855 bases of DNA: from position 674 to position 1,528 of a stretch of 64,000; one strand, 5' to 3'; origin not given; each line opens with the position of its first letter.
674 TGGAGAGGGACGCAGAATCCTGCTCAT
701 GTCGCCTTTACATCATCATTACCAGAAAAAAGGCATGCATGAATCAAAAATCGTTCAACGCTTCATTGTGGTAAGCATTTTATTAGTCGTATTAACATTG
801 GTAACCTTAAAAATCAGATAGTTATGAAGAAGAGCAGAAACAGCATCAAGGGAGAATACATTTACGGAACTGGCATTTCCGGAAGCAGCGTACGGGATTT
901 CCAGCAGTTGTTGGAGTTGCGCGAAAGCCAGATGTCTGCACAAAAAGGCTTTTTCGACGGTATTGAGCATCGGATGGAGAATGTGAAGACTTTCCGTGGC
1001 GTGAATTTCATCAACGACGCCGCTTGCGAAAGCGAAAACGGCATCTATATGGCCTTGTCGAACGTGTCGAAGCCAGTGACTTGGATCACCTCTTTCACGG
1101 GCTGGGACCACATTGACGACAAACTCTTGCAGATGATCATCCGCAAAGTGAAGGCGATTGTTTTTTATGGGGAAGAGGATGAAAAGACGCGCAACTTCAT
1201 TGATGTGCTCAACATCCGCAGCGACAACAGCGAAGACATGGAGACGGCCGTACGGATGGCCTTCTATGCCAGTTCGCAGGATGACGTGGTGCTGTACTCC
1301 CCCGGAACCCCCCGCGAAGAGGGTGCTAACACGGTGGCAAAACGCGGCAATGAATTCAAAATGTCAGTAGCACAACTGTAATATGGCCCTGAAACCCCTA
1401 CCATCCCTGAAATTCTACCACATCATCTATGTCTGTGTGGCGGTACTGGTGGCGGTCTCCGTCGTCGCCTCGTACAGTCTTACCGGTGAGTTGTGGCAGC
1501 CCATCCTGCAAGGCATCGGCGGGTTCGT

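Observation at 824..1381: MurD slot occupied by a 185-aa ORF that lacks the entire ATP-binding domain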

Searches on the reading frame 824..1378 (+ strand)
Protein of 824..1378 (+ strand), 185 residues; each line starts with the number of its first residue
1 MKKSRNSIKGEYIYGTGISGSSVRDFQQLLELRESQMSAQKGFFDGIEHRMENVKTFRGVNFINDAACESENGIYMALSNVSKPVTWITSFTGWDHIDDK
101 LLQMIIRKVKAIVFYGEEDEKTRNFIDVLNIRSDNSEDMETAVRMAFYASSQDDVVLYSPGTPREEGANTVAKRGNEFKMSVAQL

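Call 3: search_protein_families(library=pfam, proteins=[window:824-1378:+], max_evalue=1)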
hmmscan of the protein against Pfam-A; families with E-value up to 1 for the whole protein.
window:824-1378:+ (185 aa): 3 families
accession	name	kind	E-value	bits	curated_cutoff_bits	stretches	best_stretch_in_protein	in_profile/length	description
PF02875.26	Mur_ligase_C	-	0.0044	18.3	28.4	1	49-159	1-124/127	Mur ligase, glutamate ligase domain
PF06510.16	DUF1102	-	0.0056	17.3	22.2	1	122-182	48-106/141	Protein of unknown function (DUF1102)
PF14790.11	THDPS_N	-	0.15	12.3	25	1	28-83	107-152/167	Tetrahydrodipicolinate N-succinyltransferase N-terminal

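Call 4: search_protein_families(library=ncbifam, proteins=[window:824-1378:+], max_evalue=1)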
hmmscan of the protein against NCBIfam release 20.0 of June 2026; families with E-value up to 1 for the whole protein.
window:824-1378:+ (185 aa): 2 families
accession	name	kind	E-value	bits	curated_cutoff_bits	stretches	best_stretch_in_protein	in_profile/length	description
TIGR01087.1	murD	equivalog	2.2e-19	69.9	211.95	1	44-182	301-439/441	UDP-N-acetylmuramoyl-L-alanine--D-glutamate ligase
NF053646.1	pMurD1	equivalog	0.023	13.3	610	1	42-83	310-350/465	pseudomurein biosynthesis peptide ligase pMurD1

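Call 6: find_homologous_proteins(query=window:824-1378:+, max_evalue=0.001)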
Query window:824-1378:+ (185 aa): 23 proteins with E <= 0.001 among 58 candidates.
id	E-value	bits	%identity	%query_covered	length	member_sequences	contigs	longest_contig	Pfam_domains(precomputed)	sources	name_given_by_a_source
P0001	2.0e-114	397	97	100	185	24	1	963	-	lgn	-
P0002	1.1e-102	359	88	100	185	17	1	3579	-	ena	-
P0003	3.0e-102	357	88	100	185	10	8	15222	-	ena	-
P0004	2.0e-100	352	85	100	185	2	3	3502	-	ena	-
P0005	1.7e-96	339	83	100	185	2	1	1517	-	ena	-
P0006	2.0e-96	339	83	100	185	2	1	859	-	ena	-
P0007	1.2e-93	329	80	100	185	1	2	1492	-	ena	-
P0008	2.0e-92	325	82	100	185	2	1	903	-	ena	-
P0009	2.1e-91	322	79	100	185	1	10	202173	-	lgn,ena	-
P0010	7.1e-91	320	78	100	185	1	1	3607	-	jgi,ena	-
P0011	9.8e-91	320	79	100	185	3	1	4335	-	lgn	-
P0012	5.4e-90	318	79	100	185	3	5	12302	-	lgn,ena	-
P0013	1.2e-82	294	100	73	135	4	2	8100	-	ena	-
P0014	2.2e-66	241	62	100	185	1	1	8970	-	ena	-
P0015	9.8e-66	239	62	100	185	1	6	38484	-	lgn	-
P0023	3.9e-42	162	50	94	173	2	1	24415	-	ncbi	-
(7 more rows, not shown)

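Call 7: find_encoding_contigs(protein=P0009, flank=10000, max_places=4)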
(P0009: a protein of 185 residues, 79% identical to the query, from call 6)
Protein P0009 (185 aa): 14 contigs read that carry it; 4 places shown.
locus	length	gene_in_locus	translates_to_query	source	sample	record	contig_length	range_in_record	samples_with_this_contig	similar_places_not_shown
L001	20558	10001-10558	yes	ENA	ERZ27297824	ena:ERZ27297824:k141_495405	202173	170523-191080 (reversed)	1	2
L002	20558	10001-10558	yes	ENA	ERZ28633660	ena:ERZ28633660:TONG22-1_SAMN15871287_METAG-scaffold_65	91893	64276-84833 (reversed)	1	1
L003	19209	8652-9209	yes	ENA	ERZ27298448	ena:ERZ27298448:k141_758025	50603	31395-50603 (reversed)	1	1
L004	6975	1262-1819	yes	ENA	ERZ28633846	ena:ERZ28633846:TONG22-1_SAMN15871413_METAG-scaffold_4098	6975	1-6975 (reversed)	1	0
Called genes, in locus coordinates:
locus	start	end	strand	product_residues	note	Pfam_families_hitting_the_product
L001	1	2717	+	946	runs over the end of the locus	PF01483:P_proprotein (faint), PF18911:PKD_4, PF13585:CHU_C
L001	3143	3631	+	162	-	PF02381:MraZ (faint)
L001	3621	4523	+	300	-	PF01728:FtsJ (faint), PF01795:Methyltransf_5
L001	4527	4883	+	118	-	-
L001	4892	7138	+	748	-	PF03717:PBP_dimer (weak), PF00905:Transpeptidase, PF03793:PASTA (weak)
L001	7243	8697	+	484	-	PF01225:Mur_ligase (weak), PF08245:Mur_ligase_M, PF02875:Mur_ligase_C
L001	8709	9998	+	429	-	PF00953:Glycos_transf_4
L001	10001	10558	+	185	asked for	-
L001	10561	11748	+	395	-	PF01098:FTSW_RODA_SPOVE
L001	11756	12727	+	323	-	PF18962:Por_Secre_tail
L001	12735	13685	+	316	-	PF01207:Dus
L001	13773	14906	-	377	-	PF01702:TGT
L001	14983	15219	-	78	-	-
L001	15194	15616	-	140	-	-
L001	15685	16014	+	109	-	-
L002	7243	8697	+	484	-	PF01225:Mur_ligase (weak), PF08245:Mur_ligase_M, PF02875:Mur_ligase_C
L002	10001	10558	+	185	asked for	-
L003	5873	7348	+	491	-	PF01225:Mur_ligase (weak), PF08245:Mur_ligase_M, PF02875:Mur_ligase_C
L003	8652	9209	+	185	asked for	-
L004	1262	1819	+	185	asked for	-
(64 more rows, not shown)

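Call 8: find_encoding_contigs(protein=P0023, flank=10000, max_places=3)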
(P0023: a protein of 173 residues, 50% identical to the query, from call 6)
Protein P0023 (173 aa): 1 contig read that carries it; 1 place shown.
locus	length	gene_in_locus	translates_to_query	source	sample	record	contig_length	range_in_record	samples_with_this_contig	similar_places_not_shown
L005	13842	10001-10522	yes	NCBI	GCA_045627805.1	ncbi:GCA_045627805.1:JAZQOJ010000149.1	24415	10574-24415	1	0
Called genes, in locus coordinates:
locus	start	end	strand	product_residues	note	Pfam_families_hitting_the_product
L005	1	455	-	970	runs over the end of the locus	PF12705:PDDEXK_1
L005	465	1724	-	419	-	-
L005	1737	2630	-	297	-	PF00535:Glycos_transf_2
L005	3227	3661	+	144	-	PF02381:MraZ (weak)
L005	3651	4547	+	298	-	PF01795:Methyltransf_5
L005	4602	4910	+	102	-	-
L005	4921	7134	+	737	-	PF03717:PBP_dimer (faint), PF00905:Transpeptidase, PF03793:PASTA (faint)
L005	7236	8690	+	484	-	PF01225:Mur_ligase (weak), PF08245:Mur_ligase_M, PF02875:Mur_ligase_C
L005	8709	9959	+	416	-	PF10555:MraY_sig1 (faint), PF00953:Glycos_transf_4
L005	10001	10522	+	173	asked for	-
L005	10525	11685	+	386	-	PF01098:FTSW_RODA_SPOVE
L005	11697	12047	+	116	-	PF04977:DivIC (weak)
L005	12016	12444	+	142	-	PF01220:DHquinase_II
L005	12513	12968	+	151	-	PF22544:HYDIN_VesB_CFA65-like_Ig, PF07610:DUF1573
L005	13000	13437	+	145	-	PF22544:HYDIN_VesB_CFA65-like_Ig, PF07610:DUF1573, PF15780:ASH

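Call 12: search_solved_structures(query=A1, max_evalue=0.01, show_alignments=2)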
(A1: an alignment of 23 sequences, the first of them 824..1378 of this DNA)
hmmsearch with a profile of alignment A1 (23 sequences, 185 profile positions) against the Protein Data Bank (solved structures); distinct sequences matched with E-value up to 0.01: 11.
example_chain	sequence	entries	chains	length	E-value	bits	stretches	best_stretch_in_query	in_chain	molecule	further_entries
4buc_A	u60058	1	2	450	1.7e-10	43.9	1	26-180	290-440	UDP-N-ACETYLMURAMOYLALANINE--D-GLUTAMATE LIGASE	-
3lk7_A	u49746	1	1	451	1.3e-07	34.5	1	29-179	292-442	UDP-N-acetylmuramoylalanine--D-glutamate ligase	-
7sir_A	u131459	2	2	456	2.2e-06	30.5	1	39-184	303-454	UDP-N-acetylmuramoylalanine--D-glutamate ligase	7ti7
1e0d_A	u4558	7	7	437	1.7e-05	27.5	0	134-179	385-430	UDP-N-ACETYLMURAMOYLALANINE--D-GLUTAMATE LIGASE | UDP-N-ACETYLMURAMOYL-L-ALANINE:D-GLUTAMATE LIGASE | UDP-N-ACETYLMURAMOYL-L-ALANINE/:D-GLUTAMATE LIGASE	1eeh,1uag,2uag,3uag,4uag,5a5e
5a5f_A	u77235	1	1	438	1.7e-05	27.5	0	134-179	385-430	UDP-N-ACETYLMURAMOYLALANINE--D-GLUTAMATE LIGASE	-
2wjp_A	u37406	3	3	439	1.8e-05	27.5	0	134-179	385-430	UDP-N-ACETYLMURAMOYLALANINE--D-GLUTAMATE LIGASE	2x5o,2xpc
2jff_A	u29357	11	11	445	1.8e-05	27.5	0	134-179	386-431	UDP-N-ACETYLMURAMOYLALANINE--D-GLUTAMATE LIGASE | UDP-N-ACETYLMURAMOYL-ALANINE-D-GLUTAMATE LIGASE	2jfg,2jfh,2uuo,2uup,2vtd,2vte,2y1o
8v8w_A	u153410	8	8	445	1.8e-05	27.5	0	134-179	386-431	UDP-N-acetylmuramoylalanine--D-glutamate ligase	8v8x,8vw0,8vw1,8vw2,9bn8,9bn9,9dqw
8v8y_A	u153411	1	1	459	2e-05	27.3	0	134-179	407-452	UDP-N-acetylmuramoylalanine--D-glutamate ligase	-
7sy9_A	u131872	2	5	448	0.0021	20.8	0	137-184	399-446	UDP-N-acetylmuramoylalanine--D-glutamate ligase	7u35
8dp2_A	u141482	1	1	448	0.0021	20.8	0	137-184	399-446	UDP-N-acetylmuramoylalanine--D-glutamate ligase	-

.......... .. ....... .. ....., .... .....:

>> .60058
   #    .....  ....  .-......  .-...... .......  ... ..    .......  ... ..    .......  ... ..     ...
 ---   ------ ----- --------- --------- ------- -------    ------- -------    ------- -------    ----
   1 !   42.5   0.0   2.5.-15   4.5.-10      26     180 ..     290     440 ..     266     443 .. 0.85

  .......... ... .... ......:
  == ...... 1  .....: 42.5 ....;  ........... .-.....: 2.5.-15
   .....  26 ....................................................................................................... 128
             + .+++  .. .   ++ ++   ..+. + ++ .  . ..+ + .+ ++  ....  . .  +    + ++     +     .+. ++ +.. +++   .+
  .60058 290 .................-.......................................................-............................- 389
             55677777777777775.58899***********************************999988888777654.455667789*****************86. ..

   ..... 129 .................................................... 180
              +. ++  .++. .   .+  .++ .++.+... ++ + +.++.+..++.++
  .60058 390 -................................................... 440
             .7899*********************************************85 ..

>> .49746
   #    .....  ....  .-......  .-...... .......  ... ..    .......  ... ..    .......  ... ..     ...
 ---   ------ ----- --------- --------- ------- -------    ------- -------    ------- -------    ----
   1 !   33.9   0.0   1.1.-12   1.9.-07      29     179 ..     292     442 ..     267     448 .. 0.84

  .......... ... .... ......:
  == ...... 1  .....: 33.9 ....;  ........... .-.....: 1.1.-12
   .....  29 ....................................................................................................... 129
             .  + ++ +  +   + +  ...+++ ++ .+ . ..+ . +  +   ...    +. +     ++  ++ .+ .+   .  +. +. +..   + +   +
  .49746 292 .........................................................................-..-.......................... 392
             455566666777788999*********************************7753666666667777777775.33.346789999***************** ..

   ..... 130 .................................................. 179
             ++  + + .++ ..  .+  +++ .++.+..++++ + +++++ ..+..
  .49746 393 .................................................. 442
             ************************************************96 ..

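Call 13: find_related_loci(query=A1, collection=genome_contigs, flank=10000)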
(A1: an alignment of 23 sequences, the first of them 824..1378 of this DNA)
Query A1 (185 aa) in genome_contigs; peptide patterns used: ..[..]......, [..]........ (x = any residue, [..] = any of these).
56 stretches matched a pattern; 13 encode a relative of the query (tblastn E <= 1e-3); 13 distinct loci.
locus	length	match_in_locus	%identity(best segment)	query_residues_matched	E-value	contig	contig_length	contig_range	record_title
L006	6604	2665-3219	100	1-185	1e-126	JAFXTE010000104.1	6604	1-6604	MAG: Bacteroidales bacterium isolate RGIG6723 Sheep_Rumen-2__c1603226, whole genome shotgun sequence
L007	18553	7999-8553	88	1-185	5e-112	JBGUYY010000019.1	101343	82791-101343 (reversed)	MAG: Bacteroidales bacterium isolate ruminal_MAG_467 ruminal_MAG_467_contig_0019, whole genome shotgun sequence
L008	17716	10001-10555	87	1-185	1e-111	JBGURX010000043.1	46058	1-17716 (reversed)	MAG: Bacteroidales bacterium isolate ruminal_MAG_106 ruminal_MAG_106_contig_0043, whole genome shotgun sequence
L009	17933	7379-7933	79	1-185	1e-100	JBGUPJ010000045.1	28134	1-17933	MAG: Bacteroidales bacterium isolate ruminal_MAG_166 ruminal_MAG_166_contig_0045, whole genome shotgun sequence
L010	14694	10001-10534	66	3-185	4e-74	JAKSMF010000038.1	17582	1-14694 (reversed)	MAG: Bacteroidales bacterium isolate Horse_feces118 MAG118_38, whole genome shotgun sequence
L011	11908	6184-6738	62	1-185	6e-74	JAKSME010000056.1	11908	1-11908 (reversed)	MAG: Bacteroidales bacterium isolate Horse_feces117 MAG117_56, whole genome shotgun sequence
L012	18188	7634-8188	88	1-185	9e-112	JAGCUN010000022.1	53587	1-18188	MAG: Bacteroidales bacterium isolate RGIG10135 Yak_Rumen-4__c922534, whole genome shotgun sequence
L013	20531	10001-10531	62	3-185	6e-67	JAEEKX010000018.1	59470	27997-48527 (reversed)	MAG: Bacteroidales bacterium isolate Tb.RUG.202 k141_4692274_flag=1_multi=26.0000_len=59563_1, whole genome shotgun sequ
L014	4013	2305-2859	50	1-185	4e-61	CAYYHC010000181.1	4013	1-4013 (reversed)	MAG TPA_asm: uncultured Lentimicrobiaceae bacterium isolate SRP192927_co1_888 genome assembly, contig: NODE_68871_length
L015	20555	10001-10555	50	1-185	3e-57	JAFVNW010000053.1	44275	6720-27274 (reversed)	MAG: Bacteroidales bacterium isolate RGIG5234 Sheep_Cecum.Co__c1265150, whole genome shotgun sequence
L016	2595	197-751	49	1-185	6e-57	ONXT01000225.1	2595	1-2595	uncultured Bacteroidales bacterium isolate RUG734 genome assembly, contig: k87_38496825, whole genome shotgun sequence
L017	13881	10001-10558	51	1-185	5e-56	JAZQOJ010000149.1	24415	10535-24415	MAG: Bacteroidales bacterium isolate T1900045243_TH20190013.MAGScoT_cleanbin_000028 SGB_5587_k141_2145066, whole genome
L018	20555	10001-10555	50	1-185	7e-56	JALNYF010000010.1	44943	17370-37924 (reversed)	MAG: Bacteroidales bacterium isolate SO_2017_CLC bin 8 scaffold_729_c1_PH3_2017, whole genome shotgun sequence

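Call 15: predict_structure(alignment_id=A1)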
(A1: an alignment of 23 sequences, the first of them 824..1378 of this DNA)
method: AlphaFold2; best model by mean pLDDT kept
length: 185 residues; sequences in the alignment: 23
mean_pLDDT: 54.0   pTM: 0.49
mean pLDDT of the five models: 54.0, 51.7, 50.2, 48.6, 43.1
residues with pLDDT >= 90: 0; 70-90: 31; 50-70: 82; < 50: 72
segments of 3 or more residues with pLDDT < 50: 1-24, 26-28, 36-57, 62-74
pLDDT, mean of each block of 10 residues (from residue 1): 32 27 44 50 33 44 42 49 53 60 67 71 71 77 73 62 51 63 64
secondary structure, 60 per line:
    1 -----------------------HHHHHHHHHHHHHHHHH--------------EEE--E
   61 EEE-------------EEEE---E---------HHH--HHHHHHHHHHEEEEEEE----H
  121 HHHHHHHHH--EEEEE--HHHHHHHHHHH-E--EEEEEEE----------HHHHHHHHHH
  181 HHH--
elements in order: H24-40 E55-57 E60-63 E77-80 H99-108 E109-115 H120-129 E132-136 H139-149 E154-160 H171-183

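Call 20: search_protein_representatives(alignment_id=A1)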
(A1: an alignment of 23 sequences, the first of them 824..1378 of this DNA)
Query: 23 sequences, 185 profile positions. Proteins with E-value up to 0.001 (for the whole library): 5424; up to 1e-10: 699; up to 1e-30: 8. The best 150 are listed.
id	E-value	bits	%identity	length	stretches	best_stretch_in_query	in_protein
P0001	5.0e-102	355.4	-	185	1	1-185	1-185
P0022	2.1e-75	268.6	-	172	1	3-161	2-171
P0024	7.2e-60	217.9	-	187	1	5-185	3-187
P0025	5.3e-38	146.6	-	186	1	27-185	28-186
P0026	7.5e-36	139.6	-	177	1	24-185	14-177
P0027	9.3e-36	139.3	-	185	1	28-185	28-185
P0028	1.1e-32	129.3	-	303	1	5-105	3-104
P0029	7.9e-31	123.3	-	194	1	25-185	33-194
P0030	1.4e-30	122.4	-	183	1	27-185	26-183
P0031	4.4e-30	120.8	-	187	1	27-185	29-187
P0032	2.2e-27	112.0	-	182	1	28-185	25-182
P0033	1.0e-26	109.8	-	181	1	27-185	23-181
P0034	2.2e-25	105.5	-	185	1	27-185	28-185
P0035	9.8e-24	100.1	-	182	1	28-184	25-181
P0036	1.4e-22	96.4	-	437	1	27-183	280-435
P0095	3.1e-17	78.9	-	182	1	27-184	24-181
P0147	1.1e-15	73.9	-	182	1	29-184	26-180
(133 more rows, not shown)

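Call 22: find_encoding_contigs(protein=P0025, flank=10000, max_places=2)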
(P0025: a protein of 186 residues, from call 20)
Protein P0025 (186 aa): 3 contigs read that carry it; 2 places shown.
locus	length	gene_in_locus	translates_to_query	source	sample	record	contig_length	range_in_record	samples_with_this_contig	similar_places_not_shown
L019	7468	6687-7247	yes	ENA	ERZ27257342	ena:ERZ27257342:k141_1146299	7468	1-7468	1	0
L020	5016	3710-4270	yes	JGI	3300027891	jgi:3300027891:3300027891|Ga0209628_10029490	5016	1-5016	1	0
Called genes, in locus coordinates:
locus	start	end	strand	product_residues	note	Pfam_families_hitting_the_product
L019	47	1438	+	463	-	PF01225:Mur_ligase, PF08245:Mur_ligase_M, PF02875:Mur_ligase_C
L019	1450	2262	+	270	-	PF04383:KilA-N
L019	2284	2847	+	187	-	PF02659:Mntp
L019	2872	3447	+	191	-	PF10543:ORF6N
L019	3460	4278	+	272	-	PF04383:KilA-N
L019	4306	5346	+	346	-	PF13310:Virulence_RhuM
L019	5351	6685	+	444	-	PF10555:MraY_sig1 (faint), PF00953:Glycos_transf_4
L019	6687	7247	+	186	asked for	-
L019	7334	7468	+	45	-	?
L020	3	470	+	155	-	?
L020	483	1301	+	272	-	PF04383:KilA-N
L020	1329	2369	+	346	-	PF13310:Virulence_RhuM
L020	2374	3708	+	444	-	PF00953:Glycos_transf_4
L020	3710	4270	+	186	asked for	-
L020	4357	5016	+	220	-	?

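Call 23: find_encoding_contigs(protein=P0029, flank=10000, max_places=2)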
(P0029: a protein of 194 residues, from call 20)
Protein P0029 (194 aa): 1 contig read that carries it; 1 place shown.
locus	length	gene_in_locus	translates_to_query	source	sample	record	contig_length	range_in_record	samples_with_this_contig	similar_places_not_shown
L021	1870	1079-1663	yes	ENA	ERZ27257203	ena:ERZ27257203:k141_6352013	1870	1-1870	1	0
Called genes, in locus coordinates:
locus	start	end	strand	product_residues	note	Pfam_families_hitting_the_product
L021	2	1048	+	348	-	?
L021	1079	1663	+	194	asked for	-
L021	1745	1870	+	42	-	?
